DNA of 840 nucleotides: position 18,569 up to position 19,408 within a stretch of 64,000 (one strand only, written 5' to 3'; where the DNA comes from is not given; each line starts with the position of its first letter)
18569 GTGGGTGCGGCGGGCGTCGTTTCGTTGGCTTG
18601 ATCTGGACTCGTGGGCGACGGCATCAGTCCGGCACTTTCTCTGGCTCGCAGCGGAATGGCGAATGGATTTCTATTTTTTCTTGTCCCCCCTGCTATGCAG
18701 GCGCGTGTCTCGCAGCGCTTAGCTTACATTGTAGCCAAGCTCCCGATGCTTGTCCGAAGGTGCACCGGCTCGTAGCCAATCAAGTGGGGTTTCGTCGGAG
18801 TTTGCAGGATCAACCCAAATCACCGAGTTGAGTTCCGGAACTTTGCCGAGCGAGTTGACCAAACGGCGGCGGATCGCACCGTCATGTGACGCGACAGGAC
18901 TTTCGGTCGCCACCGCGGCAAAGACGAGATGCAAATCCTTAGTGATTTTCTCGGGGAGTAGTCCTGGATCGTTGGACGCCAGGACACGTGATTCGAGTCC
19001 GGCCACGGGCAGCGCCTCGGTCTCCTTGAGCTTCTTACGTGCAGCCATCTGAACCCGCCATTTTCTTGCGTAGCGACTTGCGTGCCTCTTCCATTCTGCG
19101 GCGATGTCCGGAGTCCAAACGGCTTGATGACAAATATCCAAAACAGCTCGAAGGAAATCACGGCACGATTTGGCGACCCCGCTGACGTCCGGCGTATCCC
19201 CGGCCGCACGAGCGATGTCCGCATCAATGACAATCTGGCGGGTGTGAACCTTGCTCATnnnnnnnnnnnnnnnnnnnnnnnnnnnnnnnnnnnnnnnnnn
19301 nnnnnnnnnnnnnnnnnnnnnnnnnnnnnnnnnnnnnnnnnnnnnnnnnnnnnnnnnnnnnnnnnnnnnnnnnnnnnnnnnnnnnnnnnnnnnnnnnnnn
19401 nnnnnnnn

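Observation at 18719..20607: AT-richer ABC-ATPase plus PIN-like gene pair: candidate anti-phage or abortive module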

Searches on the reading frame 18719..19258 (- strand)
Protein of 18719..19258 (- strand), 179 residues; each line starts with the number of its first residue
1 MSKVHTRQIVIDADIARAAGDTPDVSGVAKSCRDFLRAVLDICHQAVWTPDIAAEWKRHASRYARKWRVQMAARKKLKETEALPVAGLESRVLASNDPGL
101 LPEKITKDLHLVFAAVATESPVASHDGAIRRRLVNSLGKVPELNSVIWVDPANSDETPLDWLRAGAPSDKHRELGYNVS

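Call 3: search_protein_families(library=pfam, proteins=[window:18719-19258:-], max_evalue=1)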
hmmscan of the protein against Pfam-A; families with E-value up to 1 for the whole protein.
window:18719-19258:- (179 aa): 1 family
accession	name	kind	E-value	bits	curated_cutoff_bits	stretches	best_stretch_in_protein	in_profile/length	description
PF07899.16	Frigida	-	0.18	11.5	25.7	1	25-82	74-132/289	Frigida-like protein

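Call 4: search_protein_families(library=padloc, proteins=[window:18719-19258:-], max_evalue=1)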
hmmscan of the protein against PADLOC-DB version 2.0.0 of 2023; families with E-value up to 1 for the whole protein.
window:18719-19258:- (179 aa): 0 families

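Call 5: search_protein_families(library=ncbifam, proteins=[window:18719-19258:-], max_evalue=1)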
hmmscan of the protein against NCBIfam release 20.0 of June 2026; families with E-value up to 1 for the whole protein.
window:18719-19258:- (179 aa): 2 families
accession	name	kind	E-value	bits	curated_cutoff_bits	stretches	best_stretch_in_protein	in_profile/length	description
NF046100.1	RSP_2648_fam_PIN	equivalog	0.015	15.2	170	1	43-120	25-98/177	RSP_2648 family PIN domain-containing protein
NF035939.1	TIM_EboE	equivalog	0.1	11.3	250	1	26-79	199-252/379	metabolite traffic protein EboE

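Call 6: find_homologous_proteins(query=window:18719-19258:-, max_evalue=0.001)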
Query window:18719-19258:- (179 aa): 21 proteins with E <= 0.001 among 520 candidates.
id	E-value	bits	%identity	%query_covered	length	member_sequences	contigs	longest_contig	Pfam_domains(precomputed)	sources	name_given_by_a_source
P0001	1.2e-113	395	100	100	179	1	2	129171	-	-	-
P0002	7.2e-84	298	73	99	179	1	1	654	-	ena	-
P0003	9.1e-84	298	73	98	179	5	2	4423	-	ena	-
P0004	1.2e-80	287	72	99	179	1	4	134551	-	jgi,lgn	-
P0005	6.9e-79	282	73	98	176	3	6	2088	-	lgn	-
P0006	3.9e-78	279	70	98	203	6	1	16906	-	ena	-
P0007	2.8e-77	276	69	99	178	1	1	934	-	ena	-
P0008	7.0e-76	272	71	98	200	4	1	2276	-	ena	-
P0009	4.8e-74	266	67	99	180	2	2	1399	-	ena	-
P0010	3.8e-68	247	63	99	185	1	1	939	-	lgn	-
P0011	8.3e-67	242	59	99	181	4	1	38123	-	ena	-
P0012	1.0e-66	242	62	99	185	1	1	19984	-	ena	-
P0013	9.7e-65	236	62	98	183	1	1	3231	-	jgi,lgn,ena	jgi:hypothetical protein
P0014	1.1e-64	235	60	99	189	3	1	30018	-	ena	-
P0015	1.3e-43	167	80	54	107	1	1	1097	-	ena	-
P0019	4.6e-28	116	37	96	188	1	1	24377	-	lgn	-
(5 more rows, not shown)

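Call 10: search_solved_structures(query=A1, max_evalue=10, show_alignments=2)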
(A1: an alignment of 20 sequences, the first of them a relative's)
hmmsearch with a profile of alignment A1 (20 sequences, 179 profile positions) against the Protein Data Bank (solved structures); distinct sequences matched with E-value up to 10: 12.
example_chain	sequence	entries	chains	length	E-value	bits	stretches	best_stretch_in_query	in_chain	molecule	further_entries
7soo_A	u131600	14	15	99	0.12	15.3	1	101-132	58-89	Isoform 2 of La-related protein 1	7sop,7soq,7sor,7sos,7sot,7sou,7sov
6cdb_A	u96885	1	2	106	0.12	15.3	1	80-141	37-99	ArsR family transcriptional regulator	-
2kjb_A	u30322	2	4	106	0.18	14.8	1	80-141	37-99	CzrA protein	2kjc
1r1u_A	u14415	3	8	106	0.18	14.8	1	80-141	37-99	repressor protein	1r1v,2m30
6cda_A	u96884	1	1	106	0.22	14.5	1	82-141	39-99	ArsR family transcriptional regulator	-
3eur_A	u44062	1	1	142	1.4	11.8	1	53-69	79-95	uncharacterized protein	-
4d0n_B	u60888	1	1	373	1.5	11.8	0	105-138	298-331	A-KINASE ANCHOR PROTEIN 13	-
2lg1_A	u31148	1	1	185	2.3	11.2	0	104-138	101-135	A-kinase anchor protein 13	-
1av1_A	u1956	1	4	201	2.3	11.1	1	51-142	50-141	APOLIPOPROTEIN A-I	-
2msc_A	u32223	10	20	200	2.3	11.1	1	51-142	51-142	Apolipoprotein A-I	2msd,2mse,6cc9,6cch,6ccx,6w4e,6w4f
4v6m_A0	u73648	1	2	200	2.3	11.1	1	51-142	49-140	Apolipoprotein A-I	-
6pts_A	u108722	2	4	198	2.4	11.1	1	51-142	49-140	Apolipoprotein A-I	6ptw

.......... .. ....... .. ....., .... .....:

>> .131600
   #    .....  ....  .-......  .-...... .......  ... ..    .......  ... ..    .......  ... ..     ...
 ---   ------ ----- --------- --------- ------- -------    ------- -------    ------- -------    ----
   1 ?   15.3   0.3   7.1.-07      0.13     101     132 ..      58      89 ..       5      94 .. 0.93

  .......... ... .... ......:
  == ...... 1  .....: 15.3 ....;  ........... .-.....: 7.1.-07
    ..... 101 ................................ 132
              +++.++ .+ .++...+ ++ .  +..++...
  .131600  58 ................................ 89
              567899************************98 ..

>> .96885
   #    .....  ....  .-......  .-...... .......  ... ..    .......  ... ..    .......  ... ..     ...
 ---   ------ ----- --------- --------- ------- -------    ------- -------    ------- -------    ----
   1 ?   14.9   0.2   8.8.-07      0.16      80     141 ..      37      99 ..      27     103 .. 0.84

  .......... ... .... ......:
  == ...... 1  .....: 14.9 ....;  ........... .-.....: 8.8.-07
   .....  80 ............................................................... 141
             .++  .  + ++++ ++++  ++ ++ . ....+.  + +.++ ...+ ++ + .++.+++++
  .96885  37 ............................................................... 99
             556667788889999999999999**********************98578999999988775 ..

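Call 12: find_encoding_contigs(protein=P0004, flank=8000, max_places=4)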
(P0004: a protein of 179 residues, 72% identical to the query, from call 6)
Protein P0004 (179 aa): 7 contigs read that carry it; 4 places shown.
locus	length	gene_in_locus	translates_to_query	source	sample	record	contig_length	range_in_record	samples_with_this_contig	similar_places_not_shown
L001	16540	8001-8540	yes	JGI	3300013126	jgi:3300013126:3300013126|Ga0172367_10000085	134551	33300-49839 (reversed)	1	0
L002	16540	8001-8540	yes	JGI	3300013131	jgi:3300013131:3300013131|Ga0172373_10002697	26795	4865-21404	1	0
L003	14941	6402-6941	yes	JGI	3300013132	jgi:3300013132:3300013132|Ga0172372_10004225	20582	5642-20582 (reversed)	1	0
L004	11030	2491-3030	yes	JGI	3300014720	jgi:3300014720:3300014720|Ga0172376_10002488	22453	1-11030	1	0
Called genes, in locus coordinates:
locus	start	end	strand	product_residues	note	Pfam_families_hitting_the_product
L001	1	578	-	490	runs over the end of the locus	PF07394:DUF1501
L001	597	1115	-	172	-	-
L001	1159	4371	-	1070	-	PF07635:PSCyt1, PF07583:PSCyt2, PF07587:PSD1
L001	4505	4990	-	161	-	PF01467:CTP_transf_like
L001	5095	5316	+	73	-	-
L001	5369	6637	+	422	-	-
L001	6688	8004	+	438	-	PF13175:AAA_15, PF13304:AAA_21, PF13175:AAA_15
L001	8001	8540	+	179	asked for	-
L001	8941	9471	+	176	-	PF05635:23S_rRNA_IVP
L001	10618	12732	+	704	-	-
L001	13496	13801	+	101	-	-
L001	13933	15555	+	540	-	PF00106:adh_short (weak), PF13561:adh_short_C2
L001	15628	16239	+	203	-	-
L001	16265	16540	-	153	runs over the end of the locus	PF13279:4HBT_2, PF03061:4HBT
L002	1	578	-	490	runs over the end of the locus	PF07394:DUF1501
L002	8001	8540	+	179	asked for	-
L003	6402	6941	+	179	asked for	-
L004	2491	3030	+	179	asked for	-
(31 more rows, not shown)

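Call 14: find_encoding_contigs(protein=P0019, flank=8000, max_places=3)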
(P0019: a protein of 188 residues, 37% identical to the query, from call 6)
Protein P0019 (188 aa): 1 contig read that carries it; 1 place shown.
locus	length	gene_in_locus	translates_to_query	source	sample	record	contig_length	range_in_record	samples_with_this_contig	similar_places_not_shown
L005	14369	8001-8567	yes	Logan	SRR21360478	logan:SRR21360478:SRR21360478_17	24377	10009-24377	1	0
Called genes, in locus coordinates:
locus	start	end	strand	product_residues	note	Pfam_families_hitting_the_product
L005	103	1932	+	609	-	PF05048:NosD, PF13229:Beta_helix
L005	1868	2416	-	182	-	PF07998:Peptidase_M54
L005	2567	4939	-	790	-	-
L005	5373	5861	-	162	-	PF03073:TspO_MBR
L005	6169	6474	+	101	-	PF02805:Ada_Zn_binding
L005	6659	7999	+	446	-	PF02463:SMC_N (weak), PF13175:AAA_15, PF13304:AAA_21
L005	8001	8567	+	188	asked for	-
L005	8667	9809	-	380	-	-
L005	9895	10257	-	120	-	PF00190:Cupin_1, PF07883:Cupin_2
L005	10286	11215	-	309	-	PF03009:GDPD, PF04071:zf-like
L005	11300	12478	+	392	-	PF00155:Aminotran_1_2, PF00266:Aminotran_5, PF05889:SepSecS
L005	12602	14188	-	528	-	PF00474:SSF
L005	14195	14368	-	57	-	?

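Call 15: find_encoding_contigs(protein=P0011, flank=8000, max_places=3)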
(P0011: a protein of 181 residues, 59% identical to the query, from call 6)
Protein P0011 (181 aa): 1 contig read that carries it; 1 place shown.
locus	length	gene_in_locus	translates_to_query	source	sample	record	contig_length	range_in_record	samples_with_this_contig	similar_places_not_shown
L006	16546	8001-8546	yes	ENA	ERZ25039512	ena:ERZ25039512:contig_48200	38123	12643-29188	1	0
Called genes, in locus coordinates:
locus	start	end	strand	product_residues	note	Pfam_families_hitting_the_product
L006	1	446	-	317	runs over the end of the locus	PF00763:THF_DHG_CYH, PF02882:THF_DHG_CYH_C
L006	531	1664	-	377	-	PF06347:SH3_4 (faint), PF08239:SH3_3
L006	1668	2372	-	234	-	PF01479:S4, PF00849:PseudoU_synth_2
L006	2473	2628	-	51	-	-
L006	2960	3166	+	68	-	PF25937:DUF7980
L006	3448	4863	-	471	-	PF01406:tRNA-synt_1e, PF01921:tRNA-synt_1f (faint), PF09334:tRNA-synt_1g (faint), PF09190:DALR_2, PF23493:CysS_C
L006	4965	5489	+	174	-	-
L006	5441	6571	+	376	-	PF12891:Glyco_hydro_44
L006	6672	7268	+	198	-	PF02463:SMC_N (faint), PF13175:AAA_15, PF13476:AAA_23 (weak), PF13304:AAA_21 (weak)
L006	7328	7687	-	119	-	-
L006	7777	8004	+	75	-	-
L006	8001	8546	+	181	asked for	-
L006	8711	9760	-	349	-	PF12679:ABC2_membrane_2, PF12730:ABC2_membrane_4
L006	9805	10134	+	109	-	-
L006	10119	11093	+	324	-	-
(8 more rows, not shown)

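Call 17: predict_structure(alignment_id=A1)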
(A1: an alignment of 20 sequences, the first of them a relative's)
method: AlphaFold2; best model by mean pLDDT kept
length: 179 residues; sequences in the alignment: 20
mean_pLDDT: 86.8   pTM: 0.84
mean pLDDT of the five models: 86.8, 86.7, 85.9, 85.9, 85.5
residues with pLDDT >= 90: 95; 70-90: 73; 50-70: 6; < 50: 5
segments of 3 or more residues with pLDDT < 50: 1-4
pLDDT, mean of each block of 10 residues (from residue 1): 63 92 81 94 87 91 93 92 86 83 81 91 92 90 91 91 87 76
secondary structure, 60 per line:
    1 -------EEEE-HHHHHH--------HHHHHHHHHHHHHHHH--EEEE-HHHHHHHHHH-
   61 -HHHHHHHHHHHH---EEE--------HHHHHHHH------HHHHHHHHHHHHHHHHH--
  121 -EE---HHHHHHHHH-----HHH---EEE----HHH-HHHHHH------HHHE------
elements in order: E8-11 H13-18 H27-42 E45-48 H50-59 H62-73 E77-79 H88-95 H102-118 H127-135 E147-149 H158-163

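Call 21: fold_search(model_id=the predicted structure, library=pdb)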
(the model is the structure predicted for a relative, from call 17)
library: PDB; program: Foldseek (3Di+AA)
matches with E <= 10: 507; with E <= 0.001: 0
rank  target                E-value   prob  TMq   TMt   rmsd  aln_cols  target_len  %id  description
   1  7e8j_B                2.2e-02  0.99  0.46  0.43   9.3       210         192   12  Crystal structure of Proteinaceous RNase P (PRORP) from Thermococcus celer (released 2022-03-02)
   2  7e8j_A                2.8e-02  0.99  0.48  0.45   9.4       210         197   13  Crystal structure of Proteinaceous RNase P (PRORP) from Thermococcus celer (released 2022-03-02)
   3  2lcq_MODEL_1_A        4.5e-02  1.00  0.45  0.49   4.5       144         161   13  Solution structure of the endonuclease Nob1 from P.horikoshii (released 2011-12-14)
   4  1v96_A                5.0e-02  0.99  0.48  0.56   5.6       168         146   10  Crystal structure of hypothetical protein of unknown function from pyrococcus horikoshii OT3 (released 2005-02-01)
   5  7vwo_A                5.3e-02  0.99  0.49  0.59   4.8       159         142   14  TA complex from Mycobacterium tuberculosis (released 2022-11-16)
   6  3zvk_B                5.3e-02  0.97  0.39  0.49   6.4       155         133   12  Crystal structure of VapBC2 from Rickettsia felis bound to a DNA fragment from their promoter (released 2011-12-14)
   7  9n73_SL               5.5e-02  0.97  0.38  0.44   6.0       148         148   14  SSU processome maturation and disassembly, State G (released 2025-10-29)
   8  3zvk_C                5.5e-02  0.97  0.39  0.49   6.6       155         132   12  Crystal structure of VapBC2 from Rickettsia felis bound to a DNA fragment from their promoter (released 2011-12-14)
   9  7e8k_A                6.1e-02  0.97  0.47  0.43   8.4       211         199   12  Crystal structure of Proteinaceous RNase P (PRORP) from Planctomycetes bacterium GWF2_40_8 (released 2022-03-02)
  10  3zvk_A                6.5e-02  0.98  0.44  0.55   5.7       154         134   14  Crystal structure of VapBC2 from Rickettsia felis bound to a DNA fragment from their promoter (released 2011-12-14)
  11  1v8p_C                6.8e-02  0.97  0.43  0.53   5.6       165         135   14  Crystal structure of PAE2754 from Pyrobaculum aerophilum (released 2004-02-10)
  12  1v8o_C                7.1e-02  0.96  0.42  0.52   5.7       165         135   14  Crystal Structure of PAE2754 from Pyrobaculum aerophilum (released 2004-02-10)
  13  6zqg_UX               7.5e-02  0.98  0.41  0.49   6.6       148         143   14  Cryo-EM structure of the 90S pre-ribosome from Saccharomyces cerevisiae, state Dis-C (released 2020-09-23)
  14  5h4g_A                7.9e-02  0.99  0.48  0.56   5.5       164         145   10  Structure of PIN-domain protein (VapC4 toxin) from Pyrococcus horikoshii determined at 1.77 A resolution (released 2016-11-23)
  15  6lqs_5K               7.9e-02  0.96  0.37  0.39   6.4       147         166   12  Cryo-EM structure of 90S small subunit preribosomes in transition states (State D) (released 2020-09-16)
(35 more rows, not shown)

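Call 29: find_related_loci(query=A1, collection=genome_contigs, flank=8000)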
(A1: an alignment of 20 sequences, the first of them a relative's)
Query A1 (179 aa) in genome_contigs; peptide patterns used: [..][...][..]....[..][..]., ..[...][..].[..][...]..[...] (x = any residue, [..] = any of these).
306 stretches matched a pattern; 187 encode a relative of the query (tblastn E <= 1e-3); the best 80 are kept; 80 distinct loci.
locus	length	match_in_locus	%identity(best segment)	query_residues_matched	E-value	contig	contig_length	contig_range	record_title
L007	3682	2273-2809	100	1-179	5e-120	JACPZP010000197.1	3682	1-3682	MAG: Planctomycetota bacterium isolate NC_groundwater_892_Pr1_S2p5_60_19 Montesol18_S2p5_coassembly_scaffold_1197782, wh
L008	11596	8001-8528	70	1-176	2e-83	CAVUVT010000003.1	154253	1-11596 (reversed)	MAG: uncultured Verrucomicrobiae bacterium isolate MFD05580.bin.2.12 genome assembly, contig: contig_15434, whole genome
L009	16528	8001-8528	58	1-176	5e-68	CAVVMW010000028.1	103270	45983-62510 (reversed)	MAG: uncultured bacterium isolate MFD03726.bin.2.170 genome assembly, contig: contig_46954, whole genome shotgun sequenc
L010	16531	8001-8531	57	1-177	5e-64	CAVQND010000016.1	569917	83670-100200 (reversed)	MAG: uncultured bacterium isolate MFD03726.bin.2.4 genome assembly, contig: contig_25429, whole genome shotgun sequence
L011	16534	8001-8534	41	1-179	9e-41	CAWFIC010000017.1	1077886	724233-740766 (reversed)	MAG: uncultured Planctomycetota bacterium isolate MFD02579.bin.2.73 genome assembly, contig: contig_4536, whole genome s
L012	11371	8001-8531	40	1-178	2e-40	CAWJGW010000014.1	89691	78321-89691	MAG: uncultured Isosphaeraceae bacterium isolate MFD04463.bin.2.46 genome assembly, contig: contig_32954, whole genome s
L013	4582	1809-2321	42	6-175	5e-40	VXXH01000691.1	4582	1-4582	MAG: Candidatus Poribacteria bacterium isolate SB0668_bin_37 NODE_8347_length_4582_cov_5.436934, whole genome shotgun se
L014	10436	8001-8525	42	6-178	2e-39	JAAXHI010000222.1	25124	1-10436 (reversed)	MAG: Candidatus Poribacteria bacterium isolate Plut_88885 unfiltered_Plut_88885_genomic_contig_656617, whole genome shot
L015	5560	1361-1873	42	6-175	2e-39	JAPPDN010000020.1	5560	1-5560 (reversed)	MAG: Candidatus Poribacteria bacterium isolate IRC4_bin_27 NODE_6355_length_5560_cov_4.08229, whole genome shotgun seque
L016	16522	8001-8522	44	3-174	3e-39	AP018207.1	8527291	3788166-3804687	Calothrix brevissima NIES-22 DNA, nearly complete genome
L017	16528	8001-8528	42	1-176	8e-39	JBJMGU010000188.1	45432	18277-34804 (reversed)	MAG: Blastocatellia bacterium isolate H2_16_all_fractions_metab_conc_16_60_11 k255_6489127, whole genome shotgun sequenc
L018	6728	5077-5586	39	6-175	9e-39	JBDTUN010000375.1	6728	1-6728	MAG: Acidobacteriota bacterium isolate cluster3_bin.45 NODE_59136_length_6728_cov_7.376742, whole genome shotgun sequenc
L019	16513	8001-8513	40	6-175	2e-38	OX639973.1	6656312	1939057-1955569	MAG: uncultured Poribacteria bacterium isolate a51c2dcd-0bc8-4832-ac43-f95c9d639ad7 genome assembly, chromosome: 1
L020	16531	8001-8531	41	1-177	1e-38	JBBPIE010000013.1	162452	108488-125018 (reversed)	MAG: Candidatus Onstottus arcticum isolate BPF1-18-20_bin_3 NODE_18_length_162452_cov_43.923004, whole genome shotgun se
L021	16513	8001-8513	40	6-175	3e-38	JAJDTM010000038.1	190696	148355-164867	MAG: Candidatus Poribacteria bacterium isolate jk18x1bzbins.25 k141_781422, whole genome shotgun sequence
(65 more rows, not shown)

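Call 64: search_protein_families(library=padloc, alignment_id=A2, max_evalue=1e-8)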
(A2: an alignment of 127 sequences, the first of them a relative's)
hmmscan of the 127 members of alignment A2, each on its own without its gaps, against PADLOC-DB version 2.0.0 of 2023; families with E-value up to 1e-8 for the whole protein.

A. member 1, L001:5369-6634:+ (422 aa): 0 families

B. families by the number of members that match (of 127 scanned): 321 families (the first 25 are shown)
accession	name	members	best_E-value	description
PDLC04134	mad2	3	1.3e-21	mads_2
PDLC04178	HEC-01A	2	6e-106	-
PDLC04175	HEC-01A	2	3.5e-46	-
PDLC04182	HEC-01A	2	1.5e-41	-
PDLC04176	HEC-01A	2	5.3e-39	-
PDLC04177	HEC-01A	2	4.6e-35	-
PDLC04391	PDC-M07A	2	4.6e-33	-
PDLC04389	PDC-M07A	2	2.5e-31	-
PDLC02980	AriA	2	5.7e-30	-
PDLC04179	HEC-01A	2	4e-29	-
PDLC04393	PDC-M07A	2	1.8e-26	-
PDLC02979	AriA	2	1.1e-25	-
PDLC02335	AbiLi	2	1.8e-25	AbiLi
PDLC04135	mad3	2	3.4e-25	mads_3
PDLC03878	NsnB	2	1.6e-23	-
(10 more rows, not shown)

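Call 65: search_protein_families(library=pfam, alignment_id=A2, max_evalue=0.00001)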
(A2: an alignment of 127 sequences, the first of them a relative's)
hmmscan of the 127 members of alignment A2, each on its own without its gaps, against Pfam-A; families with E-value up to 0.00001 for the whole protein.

A. member 1, L001:5369-6634:+ (422 aa): 0 families

B. families by the number of members that match (of 127 scanned): 169 families (the first 25 are shown)
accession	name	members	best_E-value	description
PF00012.26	HSP70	5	1.2e-122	Hsp70 protein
PF06723.19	MreB_Mbl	5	2.1e-15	MreB/Mbl protein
PF02826.25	2-Hacid_dh_C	4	5.8e-65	D-isomer specific 2-hydroxyacid dehydrogenase, NAD binding domain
PF00389.36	2-Hacid_dh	4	4.1e-28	D-isomer specific 2-hydroxyacid dehydrogenase, catalytic domain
PF13520.12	AA_permease_2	3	2.3e-51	Amino acid permease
PF00588.24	SpoU_methylase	3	6e-34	SpoU rRNA Methylase family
PF22435.1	MRM3-like_sub_bind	3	2.4e-10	MRM3-like substrate binding domain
PF01926.29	MMR_HSR1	2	2.5e-54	50S ribosome-binding GTPase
PF13374.12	TPR_10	2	1.4e-42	Tetratricopeptide repeat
PF13424.12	TPR_12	2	1.9e-41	Tetratricopeptide repeat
PF07728.20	AAA_5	2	2.3e-35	AAA domain (dynein-related subfamily)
PF00515.34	TPR_1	2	3.2e-32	Tetratricopeptide repeat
PF13181.12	TPR_8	2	2.4e-31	Tetratricopeptide repeat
PF13304.12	AAA_21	2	7.6e-31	AAA domain, putative AbiEii toxin, Type IV TA system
PF07719.23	TPR_2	2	1.6e-30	Tetratricopeptide repeat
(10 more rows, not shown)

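Call 78: search_protein_representatives(alignment_id=A1)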
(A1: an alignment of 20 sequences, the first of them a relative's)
Query: 20 sequences, 179 profile positions. Proteins with E-value up to 0.001 (for the whole library): 2268; up to 1e-10: 1942; up to 1e-30: 860. The best 150 are listed.
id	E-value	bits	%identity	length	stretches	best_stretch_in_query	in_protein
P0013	2.4e-80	284.8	-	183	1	1-176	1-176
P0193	1.4e-62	226.9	-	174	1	6-177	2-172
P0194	2.1e-62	226.3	-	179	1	1-176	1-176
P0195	2.8e-62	226.0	-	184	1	1-177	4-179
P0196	6.4e-61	221.5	-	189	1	1-177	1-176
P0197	4.8e-60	218.6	-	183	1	3-176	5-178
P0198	1.1e-59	217.4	-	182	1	1-176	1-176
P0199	3.5e-59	215.8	-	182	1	1-177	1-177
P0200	1.1e-58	214.2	-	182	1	2-176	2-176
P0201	2.1e-58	213.3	-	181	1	1-176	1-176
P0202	7.3e-58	211.5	-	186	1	4-176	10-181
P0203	8.6e-58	211.3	-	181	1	2-177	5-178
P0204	3.1e-57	209.5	-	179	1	4-176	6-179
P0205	4.9e-57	208.8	-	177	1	1-175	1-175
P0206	1.1e-56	207.7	-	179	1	5-177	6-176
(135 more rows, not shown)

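Call 82: search_dna_similar(query=window:18719-19258:-, collection=plasmids, mode=protein, max_evalue=0.00001, max_rows=15)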
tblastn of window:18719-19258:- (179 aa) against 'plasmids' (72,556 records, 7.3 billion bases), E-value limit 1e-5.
No match.

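Call 83: search_dna_similar(query=window:18719-19258:-, collection=phages, mode=protein, max_evalue=0.00001, max_rows=15)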
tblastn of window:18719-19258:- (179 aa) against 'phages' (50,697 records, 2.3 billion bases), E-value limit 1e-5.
No match.

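Call 84: find_related_loci(query=A1, collection=viral_contigs, flank=6000)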
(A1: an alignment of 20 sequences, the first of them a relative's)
Query A1 (179 aa) in viral_contigs; peptide patterns used: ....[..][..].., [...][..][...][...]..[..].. (x = any residue, [..] = any of these).
63 stretches matched a pattern; 1 encode a relative of the query (tblastn E <= 1e-3); 1 distinct loci.
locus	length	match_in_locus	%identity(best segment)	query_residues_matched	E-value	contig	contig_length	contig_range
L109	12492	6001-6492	37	9-174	1e-32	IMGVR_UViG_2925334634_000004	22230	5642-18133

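Call 86: search_protein_families(library=phrogs, proteins=[L109:3-866:+, L109:1160-2251:+, L109:2377-2856:+, L109:2888-3343:+, L109:3304-3765:+, L109:4110-4514:+, L109:4650-5987:+, L109:7541-8344:-, L109:9392-10108:+, L109:10095-11528:+], max_evalue=0.00001)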
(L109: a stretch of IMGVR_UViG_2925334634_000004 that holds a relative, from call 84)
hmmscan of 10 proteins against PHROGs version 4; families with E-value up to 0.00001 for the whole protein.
L109:3-866:+ (287 aa): 6 families
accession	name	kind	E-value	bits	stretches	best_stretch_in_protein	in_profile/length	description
phrog_9474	-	DNA, RNA and nucleotide metabolism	1.2e-29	104.7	1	2-101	37-137/288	replication initiation protein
phrog_186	-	DNA, RNA and nucleotide metabolism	8.8e-23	82.4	1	17-236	62-256/308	DnaD-like helicase loader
phrog_2447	-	DNA, RNA and nucleotide metabolism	1e-10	43.2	1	20-140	46-171/295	replication initiation protein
phrog_2562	-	DNA, RNA and nucleotide metabolism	4.5e-09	37.4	1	71-233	160-276/290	replication initiation protein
phrog_6251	-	DNA, RNA and nucleotide metabolism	2.7e-07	31.4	1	144-227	185-269/284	replisome organizer DnaA-like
phrog_19120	-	unknown function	1.6e-06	29.2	1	156-215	9-70/126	-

L109:1160-2251:+ (363 aa): 1 family
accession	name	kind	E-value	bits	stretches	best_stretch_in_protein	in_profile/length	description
phrog_947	-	DNA, RNA and nucleotide metabolism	1.5e-54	186.4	1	1-351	3-355/368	DNA polymerase processivity factor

L109:2377-2856:+ (159 aa): 0 families

L109:2888-3343:+ (151 aa): 0 families

L109:3304-3765:+ (153 aa): 2 families
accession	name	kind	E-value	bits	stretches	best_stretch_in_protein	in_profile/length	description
phrog_5459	-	unknown function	3.1e-09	38.5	1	73-147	2-78/103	-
phrog_4374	-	other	1.8e-06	28.7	1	68-119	61-112/167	carboxypeptidase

L109:4110-4514:+ (134 aa): 1 family
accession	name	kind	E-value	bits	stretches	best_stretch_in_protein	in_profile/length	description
phrog_21810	-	unknown function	2.5e-30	106.1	1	15-133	6-122/125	-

L109:4650-5987:+ (445 aa): 8 families
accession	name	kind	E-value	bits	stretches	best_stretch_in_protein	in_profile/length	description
phrog_21420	-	unknown function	4.3e-41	142.1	2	261-441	462-640/654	-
phrog_4747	-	unknown function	2.8e-13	50.8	1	18-61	3-45/610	-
phrog_14430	-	unknown function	2.7e-12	47.6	1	316-398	326-407/444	-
phrog_3940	-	unknown function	3.8e-11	43.5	1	18-399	5-320/537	-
phrog_8323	-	unknown function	1.9e-10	40.9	1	323-385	317-370/623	-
phrog_9802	-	unknown function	3e-10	40.7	1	18-372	5-328/438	-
phrog_13167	-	unknown function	4e-10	40.2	1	243-384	248-394/477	-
phrog_7507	-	unknown function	1.3e-07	32.3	0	245-368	318-446/483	-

L109:7541-8344:- (267 aa): 1 family
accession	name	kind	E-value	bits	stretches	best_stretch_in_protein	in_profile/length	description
phrog_2232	-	unknown function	2.2e-54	185.7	1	26-267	13-256/257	-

L109:9392-10108:+ (238 aa): 3 families
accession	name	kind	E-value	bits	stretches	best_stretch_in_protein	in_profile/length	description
phrog_509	-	head and packaging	3.8e-62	210.9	1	3-223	2-229/238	terminase small subunit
phrog_1889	-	head and packaging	2.5e-32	113.5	1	1-185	1-211/276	terminase small subunit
phrog_2606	-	head and packaging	5.3e-09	36.8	1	1-52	1-51/310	terminase small subunit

L109:10095-11528:+ (477 aa): 4 families
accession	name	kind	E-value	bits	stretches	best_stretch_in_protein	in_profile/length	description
phrog_2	-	head and packaging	2.1e-36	127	1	11-466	261-596/807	terminase large subunit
phrog_5653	-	head and packaging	3.2e-21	77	1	295-464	28-182/199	terminase large subunit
phrog_6672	-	head and packaging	3e-15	57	1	359-464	31-131/145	terminase large subunit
phrog_10250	-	head and packaging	6.5e-12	46.7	1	302-459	49-212/228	terminase large subunit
